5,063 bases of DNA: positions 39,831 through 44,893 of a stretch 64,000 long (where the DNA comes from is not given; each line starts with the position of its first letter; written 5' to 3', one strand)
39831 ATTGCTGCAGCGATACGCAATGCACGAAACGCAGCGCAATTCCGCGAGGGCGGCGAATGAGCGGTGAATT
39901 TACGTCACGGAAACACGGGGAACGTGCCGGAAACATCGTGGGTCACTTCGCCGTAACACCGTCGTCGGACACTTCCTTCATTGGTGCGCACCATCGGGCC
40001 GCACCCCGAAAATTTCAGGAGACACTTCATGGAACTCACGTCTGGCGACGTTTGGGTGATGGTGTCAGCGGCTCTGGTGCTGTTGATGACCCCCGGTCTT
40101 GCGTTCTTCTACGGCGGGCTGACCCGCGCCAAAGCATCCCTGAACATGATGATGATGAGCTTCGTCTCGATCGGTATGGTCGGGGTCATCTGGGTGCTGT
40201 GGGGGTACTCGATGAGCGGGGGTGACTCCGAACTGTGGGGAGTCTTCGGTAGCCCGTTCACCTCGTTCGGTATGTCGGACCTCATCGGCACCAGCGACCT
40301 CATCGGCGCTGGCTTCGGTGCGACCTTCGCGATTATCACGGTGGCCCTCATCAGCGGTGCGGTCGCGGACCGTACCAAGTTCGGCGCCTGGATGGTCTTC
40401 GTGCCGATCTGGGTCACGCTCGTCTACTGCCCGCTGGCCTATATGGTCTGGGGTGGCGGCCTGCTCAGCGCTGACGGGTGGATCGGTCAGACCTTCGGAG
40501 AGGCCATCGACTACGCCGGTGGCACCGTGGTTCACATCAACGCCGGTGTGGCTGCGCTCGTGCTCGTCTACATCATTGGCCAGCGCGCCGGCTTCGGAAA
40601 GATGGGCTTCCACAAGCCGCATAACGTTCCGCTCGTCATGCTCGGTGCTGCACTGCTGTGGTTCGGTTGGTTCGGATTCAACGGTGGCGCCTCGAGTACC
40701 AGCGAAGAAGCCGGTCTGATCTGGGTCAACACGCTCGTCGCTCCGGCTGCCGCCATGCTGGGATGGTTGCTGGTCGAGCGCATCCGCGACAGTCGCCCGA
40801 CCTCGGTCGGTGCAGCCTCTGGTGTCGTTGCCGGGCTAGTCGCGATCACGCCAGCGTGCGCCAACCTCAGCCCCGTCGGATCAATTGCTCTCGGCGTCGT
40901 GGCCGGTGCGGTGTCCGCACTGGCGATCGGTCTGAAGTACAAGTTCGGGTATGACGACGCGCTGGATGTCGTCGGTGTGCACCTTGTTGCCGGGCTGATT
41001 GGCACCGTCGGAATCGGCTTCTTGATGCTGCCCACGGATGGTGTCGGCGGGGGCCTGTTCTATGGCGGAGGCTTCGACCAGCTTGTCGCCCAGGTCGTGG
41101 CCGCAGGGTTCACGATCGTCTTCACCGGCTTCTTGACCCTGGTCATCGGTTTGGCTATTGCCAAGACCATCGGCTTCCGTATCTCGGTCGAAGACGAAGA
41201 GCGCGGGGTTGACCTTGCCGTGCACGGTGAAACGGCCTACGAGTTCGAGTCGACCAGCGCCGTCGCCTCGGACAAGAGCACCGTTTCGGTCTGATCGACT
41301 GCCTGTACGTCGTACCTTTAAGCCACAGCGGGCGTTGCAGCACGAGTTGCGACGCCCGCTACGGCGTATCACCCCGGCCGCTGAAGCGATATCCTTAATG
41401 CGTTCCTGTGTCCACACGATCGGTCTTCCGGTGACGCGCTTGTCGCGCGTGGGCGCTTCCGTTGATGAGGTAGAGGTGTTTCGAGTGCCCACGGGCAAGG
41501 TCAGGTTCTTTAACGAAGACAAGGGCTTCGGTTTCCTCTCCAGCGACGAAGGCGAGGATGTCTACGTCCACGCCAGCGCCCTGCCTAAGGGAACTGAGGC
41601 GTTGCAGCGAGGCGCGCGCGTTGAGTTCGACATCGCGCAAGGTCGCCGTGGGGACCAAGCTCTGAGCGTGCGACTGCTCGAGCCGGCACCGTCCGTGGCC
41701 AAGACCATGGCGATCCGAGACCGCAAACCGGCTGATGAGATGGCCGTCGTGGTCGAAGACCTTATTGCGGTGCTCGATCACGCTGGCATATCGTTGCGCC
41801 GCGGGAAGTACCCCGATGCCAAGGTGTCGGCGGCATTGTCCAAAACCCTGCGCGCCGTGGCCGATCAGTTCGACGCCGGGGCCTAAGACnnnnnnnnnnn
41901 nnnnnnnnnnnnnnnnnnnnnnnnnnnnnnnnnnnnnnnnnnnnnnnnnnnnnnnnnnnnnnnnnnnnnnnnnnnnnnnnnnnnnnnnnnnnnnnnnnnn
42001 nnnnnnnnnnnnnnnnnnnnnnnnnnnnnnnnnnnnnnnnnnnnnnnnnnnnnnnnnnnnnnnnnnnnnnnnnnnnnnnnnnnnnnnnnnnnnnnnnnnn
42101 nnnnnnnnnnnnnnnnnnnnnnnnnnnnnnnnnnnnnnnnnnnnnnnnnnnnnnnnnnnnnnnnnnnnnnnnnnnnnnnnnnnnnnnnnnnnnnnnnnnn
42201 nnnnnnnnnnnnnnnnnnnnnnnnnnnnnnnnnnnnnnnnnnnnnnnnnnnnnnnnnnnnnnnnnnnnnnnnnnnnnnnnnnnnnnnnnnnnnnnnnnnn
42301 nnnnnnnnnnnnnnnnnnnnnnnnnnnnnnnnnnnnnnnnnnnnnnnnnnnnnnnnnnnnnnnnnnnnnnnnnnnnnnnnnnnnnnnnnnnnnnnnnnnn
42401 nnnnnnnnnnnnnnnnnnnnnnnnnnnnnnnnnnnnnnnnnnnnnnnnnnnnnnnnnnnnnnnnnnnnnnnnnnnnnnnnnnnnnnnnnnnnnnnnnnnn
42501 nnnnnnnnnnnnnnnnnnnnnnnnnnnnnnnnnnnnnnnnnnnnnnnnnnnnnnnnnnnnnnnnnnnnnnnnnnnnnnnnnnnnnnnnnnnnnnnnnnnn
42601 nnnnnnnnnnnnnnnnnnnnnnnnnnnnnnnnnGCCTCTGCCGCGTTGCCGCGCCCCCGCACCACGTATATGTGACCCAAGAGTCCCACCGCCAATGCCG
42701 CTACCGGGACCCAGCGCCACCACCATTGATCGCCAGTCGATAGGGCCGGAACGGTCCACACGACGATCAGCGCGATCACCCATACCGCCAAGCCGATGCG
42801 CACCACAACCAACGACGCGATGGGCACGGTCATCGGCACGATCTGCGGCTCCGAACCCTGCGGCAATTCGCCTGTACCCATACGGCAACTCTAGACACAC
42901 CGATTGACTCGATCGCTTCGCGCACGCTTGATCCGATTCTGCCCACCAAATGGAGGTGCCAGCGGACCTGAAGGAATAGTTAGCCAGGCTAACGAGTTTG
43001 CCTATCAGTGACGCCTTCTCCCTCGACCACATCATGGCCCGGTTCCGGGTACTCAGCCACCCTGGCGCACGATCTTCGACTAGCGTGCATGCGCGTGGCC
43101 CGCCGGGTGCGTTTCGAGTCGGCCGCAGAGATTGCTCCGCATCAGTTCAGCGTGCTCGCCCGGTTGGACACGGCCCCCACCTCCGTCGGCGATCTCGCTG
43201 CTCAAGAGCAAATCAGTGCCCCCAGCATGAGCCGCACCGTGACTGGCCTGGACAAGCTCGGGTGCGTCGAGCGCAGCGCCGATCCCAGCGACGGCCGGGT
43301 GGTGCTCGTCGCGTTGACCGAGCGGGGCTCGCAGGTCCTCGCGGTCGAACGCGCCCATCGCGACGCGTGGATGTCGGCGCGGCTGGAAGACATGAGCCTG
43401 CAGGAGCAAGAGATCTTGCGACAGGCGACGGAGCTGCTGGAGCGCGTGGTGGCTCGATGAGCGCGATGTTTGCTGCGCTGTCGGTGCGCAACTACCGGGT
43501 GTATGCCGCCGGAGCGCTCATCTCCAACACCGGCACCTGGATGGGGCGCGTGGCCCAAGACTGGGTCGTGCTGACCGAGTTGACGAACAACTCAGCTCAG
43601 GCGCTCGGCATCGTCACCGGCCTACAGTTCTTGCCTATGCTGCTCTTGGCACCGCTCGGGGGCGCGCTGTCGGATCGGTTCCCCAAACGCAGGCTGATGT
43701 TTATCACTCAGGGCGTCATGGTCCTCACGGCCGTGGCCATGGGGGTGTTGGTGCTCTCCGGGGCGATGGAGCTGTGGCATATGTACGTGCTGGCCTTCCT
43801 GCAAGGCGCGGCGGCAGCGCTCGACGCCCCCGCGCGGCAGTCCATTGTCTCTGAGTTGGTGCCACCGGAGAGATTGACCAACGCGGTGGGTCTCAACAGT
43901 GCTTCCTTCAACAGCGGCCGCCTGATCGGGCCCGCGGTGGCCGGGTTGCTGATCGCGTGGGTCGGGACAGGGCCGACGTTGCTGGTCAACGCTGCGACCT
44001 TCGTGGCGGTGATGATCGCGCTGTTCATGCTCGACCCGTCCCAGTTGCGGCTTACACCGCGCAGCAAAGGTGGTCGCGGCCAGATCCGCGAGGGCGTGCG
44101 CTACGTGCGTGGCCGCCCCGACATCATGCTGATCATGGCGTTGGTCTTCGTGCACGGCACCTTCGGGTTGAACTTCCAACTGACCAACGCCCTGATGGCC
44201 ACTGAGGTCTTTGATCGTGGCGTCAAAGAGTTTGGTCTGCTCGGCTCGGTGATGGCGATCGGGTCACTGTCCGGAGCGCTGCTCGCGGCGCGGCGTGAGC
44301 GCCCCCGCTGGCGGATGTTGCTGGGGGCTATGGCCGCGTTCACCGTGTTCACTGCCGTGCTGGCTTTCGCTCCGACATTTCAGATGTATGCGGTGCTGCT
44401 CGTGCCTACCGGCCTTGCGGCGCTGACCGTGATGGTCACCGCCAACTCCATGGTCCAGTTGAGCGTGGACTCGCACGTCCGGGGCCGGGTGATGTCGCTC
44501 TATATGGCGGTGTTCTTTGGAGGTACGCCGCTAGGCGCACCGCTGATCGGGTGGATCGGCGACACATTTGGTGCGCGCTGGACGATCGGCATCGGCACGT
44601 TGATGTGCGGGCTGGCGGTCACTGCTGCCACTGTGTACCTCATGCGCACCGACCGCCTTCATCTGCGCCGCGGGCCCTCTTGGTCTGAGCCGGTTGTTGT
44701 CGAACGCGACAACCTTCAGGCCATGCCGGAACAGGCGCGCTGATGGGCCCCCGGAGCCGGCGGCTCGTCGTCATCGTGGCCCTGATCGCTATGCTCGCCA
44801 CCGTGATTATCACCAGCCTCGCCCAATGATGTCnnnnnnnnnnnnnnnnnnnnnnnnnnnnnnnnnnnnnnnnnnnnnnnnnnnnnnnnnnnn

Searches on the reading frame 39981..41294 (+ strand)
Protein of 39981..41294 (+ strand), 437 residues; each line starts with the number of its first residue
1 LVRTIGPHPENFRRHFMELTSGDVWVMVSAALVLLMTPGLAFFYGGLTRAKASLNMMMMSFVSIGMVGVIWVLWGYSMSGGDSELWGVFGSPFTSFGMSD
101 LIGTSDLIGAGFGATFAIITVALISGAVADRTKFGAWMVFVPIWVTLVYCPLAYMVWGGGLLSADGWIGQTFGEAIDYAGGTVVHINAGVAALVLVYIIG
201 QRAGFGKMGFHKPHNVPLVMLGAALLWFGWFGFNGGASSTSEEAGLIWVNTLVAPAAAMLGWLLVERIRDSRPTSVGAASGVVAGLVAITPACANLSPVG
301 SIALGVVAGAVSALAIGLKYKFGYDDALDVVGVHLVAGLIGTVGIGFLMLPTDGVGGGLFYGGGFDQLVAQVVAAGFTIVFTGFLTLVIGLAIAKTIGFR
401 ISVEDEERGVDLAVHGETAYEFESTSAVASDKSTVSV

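Call 70: search_protein_families(library=pfam, proteins=[window:39981-41294:+], max_evalue=0.000001)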
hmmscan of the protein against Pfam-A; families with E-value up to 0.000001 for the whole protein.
window:39981-41294:+ (437 aa): 1 family
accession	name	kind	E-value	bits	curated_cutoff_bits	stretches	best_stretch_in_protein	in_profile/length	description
PF00909.26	Ammonium_transp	-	2.1e-110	369.6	23.2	1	24-420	1-399/399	Ammonium Transporter Family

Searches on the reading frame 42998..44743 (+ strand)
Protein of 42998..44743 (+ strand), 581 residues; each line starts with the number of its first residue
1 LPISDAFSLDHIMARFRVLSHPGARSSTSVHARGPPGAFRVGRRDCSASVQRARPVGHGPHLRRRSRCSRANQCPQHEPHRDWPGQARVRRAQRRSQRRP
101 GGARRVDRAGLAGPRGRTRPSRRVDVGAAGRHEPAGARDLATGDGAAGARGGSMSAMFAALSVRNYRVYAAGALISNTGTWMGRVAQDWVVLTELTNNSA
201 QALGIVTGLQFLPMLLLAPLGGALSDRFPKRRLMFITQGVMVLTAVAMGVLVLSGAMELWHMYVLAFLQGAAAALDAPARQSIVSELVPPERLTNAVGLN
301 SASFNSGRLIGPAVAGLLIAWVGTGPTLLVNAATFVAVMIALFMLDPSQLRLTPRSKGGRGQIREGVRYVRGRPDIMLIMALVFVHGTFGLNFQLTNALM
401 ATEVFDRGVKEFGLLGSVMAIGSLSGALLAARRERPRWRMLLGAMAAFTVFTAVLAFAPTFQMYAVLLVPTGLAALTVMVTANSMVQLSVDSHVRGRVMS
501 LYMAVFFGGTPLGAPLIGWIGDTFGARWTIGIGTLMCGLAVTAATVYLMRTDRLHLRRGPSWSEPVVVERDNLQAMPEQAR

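Call 70: search_protein_families(library=pfam, proteins=[window:42998-44743:+], max_evalue=0.000001)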
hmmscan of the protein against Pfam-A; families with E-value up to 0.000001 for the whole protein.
window:42998-44743:+ (581 aa): 3 families
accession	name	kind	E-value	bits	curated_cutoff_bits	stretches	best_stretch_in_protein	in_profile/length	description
PF05977.19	MFS_3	-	9e-56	189.8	27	1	157-567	3-414/524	Transmembrane secretion effector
PF07690.21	MFS_1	-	4.4e-47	161.1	33.4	2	172-430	4-258/347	Major Facilitator Superfamily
PF06779.20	MFS_4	-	2.4e-07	30.9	26.3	1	398-514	18-132/364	Uncharacterised MFS-type transporter YbfB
